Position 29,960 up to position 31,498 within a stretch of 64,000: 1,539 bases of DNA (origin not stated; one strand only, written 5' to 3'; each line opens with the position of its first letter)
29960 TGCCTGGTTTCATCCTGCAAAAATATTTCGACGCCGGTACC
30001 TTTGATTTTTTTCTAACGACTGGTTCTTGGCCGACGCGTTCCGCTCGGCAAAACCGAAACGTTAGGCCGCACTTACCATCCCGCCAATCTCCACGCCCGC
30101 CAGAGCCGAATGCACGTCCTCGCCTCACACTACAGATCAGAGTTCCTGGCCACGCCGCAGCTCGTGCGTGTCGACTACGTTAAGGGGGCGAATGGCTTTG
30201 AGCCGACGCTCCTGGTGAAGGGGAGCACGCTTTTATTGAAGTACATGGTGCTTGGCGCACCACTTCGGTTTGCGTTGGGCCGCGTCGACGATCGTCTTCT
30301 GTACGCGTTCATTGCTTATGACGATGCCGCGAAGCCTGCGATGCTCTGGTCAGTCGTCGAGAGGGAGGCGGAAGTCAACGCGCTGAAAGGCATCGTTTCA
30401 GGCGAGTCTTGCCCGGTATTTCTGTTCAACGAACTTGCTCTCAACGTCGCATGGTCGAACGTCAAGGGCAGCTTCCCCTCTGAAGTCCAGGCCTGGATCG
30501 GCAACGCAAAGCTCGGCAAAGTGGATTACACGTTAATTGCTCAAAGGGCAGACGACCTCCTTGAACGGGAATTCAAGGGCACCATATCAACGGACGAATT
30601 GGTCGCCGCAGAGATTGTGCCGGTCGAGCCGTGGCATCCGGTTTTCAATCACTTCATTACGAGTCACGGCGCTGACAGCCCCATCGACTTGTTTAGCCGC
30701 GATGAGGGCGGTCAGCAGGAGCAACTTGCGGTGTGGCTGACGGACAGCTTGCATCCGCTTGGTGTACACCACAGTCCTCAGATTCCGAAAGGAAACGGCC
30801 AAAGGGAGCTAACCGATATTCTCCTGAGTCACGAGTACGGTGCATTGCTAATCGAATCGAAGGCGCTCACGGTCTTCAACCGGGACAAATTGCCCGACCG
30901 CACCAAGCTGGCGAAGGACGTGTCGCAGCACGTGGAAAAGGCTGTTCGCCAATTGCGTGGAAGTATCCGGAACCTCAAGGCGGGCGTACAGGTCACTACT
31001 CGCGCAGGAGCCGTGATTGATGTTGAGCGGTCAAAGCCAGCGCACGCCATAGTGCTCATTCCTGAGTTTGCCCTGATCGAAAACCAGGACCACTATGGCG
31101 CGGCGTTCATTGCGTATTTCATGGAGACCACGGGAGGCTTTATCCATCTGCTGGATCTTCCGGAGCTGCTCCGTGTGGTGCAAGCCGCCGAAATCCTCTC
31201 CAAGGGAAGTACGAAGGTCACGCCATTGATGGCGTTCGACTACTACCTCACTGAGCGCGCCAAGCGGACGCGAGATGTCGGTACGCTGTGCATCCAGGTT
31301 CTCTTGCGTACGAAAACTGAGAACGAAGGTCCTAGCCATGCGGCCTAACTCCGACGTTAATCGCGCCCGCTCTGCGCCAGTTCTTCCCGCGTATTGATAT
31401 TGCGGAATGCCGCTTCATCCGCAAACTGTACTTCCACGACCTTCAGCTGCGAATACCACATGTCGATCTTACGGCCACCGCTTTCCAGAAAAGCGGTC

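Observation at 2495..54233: Unexplained recurrent AT-rich element (core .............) at gene boundaries and inside coding N-termini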

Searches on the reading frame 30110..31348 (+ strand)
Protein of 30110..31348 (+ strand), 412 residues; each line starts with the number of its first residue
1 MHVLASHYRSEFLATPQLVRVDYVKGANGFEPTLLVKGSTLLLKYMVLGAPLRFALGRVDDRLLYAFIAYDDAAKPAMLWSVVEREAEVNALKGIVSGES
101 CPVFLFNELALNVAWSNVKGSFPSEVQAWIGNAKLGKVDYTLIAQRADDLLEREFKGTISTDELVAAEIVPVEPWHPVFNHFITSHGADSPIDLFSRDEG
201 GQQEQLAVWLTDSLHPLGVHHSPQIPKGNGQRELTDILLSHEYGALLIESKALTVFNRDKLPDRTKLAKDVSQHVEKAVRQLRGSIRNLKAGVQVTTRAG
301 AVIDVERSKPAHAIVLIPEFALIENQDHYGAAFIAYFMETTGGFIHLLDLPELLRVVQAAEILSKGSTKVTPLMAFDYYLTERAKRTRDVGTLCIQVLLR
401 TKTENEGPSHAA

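Call 52: search_protein_families(library=pfam, proteins=[window:30110-31348:+], max_evalue=0.0001)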
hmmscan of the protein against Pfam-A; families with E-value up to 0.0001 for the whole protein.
window:30110-31348:+ (412 aa): 0 families
